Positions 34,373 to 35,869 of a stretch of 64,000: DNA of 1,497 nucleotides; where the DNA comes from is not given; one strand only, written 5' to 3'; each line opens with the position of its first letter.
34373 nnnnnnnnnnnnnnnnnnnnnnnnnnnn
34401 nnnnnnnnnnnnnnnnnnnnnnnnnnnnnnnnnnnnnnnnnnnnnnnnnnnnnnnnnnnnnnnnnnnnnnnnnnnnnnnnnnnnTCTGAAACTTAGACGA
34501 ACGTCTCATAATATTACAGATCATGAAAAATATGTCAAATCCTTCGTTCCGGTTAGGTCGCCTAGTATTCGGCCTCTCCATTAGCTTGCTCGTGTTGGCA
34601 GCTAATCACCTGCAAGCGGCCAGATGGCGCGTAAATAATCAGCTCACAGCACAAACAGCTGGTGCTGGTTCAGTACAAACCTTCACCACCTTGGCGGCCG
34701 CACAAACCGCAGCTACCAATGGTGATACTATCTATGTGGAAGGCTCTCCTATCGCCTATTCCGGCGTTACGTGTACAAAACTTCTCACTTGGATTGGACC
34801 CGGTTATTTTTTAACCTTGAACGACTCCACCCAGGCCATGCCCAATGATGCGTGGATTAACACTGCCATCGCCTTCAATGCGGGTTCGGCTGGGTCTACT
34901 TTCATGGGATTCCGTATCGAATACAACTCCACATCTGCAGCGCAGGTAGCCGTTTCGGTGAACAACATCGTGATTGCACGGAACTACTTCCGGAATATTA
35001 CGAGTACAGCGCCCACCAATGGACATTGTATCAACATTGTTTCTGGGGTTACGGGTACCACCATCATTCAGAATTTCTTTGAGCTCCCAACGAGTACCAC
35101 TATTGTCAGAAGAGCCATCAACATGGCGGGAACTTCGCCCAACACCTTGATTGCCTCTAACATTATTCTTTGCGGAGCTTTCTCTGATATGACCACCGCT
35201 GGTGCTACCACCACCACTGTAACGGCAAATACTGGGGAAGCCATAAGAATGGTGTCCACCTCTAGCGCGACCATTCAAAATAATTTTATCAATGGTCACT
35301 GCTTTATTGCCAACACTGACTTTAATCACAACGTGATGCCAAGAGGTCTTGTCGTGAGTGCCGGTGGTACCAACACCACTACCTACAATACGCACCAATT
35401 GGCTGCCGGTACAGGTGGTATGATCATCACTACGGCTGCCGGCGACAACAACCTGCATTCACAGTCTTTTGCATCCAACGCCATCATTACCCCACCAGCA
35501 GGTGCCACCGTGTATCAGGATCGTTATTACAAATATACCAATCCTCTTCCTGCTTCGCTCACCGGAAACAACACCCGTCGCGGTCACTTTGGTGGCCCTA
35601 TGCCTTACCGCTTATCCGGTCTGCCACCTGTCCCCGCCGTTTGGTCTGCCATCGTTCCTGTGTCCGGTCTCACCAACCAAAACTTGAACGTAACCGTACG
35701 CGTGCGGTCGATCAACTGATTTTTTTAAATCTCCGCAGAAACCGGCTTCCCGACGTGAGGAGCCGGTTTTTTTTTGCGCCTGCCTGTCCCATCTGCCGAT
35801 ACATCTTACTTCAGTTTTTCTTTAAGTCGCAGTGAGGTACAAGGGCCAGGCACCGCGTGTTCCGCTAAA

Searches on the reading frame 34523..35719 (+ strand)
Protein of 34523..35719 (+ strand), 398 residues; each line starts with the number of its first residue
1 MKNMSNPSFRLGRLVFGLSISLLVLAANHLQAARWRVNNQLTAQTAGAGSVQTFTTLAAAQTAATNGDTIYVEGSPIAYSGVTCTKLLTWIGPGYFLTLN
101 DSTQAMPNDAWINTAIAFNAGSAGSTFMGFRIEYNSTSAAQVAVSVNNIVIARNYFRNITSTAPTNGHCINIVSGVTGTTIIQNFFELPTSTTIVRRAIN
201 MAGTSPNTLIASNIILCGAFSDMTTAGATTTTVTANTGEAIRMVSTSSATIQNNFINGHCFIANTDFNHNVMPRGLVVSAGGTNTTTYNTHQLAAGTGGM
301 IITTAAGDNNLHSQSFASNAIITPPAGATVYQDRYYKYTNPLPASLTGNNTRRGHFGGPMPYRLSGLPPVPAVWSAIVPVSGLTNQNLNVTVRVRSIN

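Call 14: search_protein_families(library=pfam, proteins=[window:34523-35719:+], max_evalue=0.001)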
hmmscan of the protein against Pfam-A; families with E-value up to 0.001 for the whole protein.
window:34523-35719:+ (398 aa): 0 families

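Call 44: search_protein_families(library=pfam, proteins=[window:34523-35719:+], max_evalue=10)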
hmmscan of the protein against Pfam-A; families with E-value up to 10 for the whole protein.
window:34523-35719:+ (398 aa): 2 families
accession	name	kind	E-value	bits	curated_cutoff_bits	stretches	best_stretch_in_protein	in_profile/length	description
PF00394.28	Cu-oxidase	-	0.11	13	21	1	205-269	36-99/157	Multicopper oxidase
PF15093.11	SPMIP4-like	-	0.16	11.8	27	1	310-364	18-74/284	Sperm-associated microtubule inner protein 4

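Call 54: search_protein_families(library=ncbifam, proteins=[window:34523-35719:+], max_evalue=10)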
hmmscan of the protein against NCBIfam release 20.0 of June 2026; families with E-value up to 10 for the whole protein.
window:34523-35719:+ (398 aa): 0 families
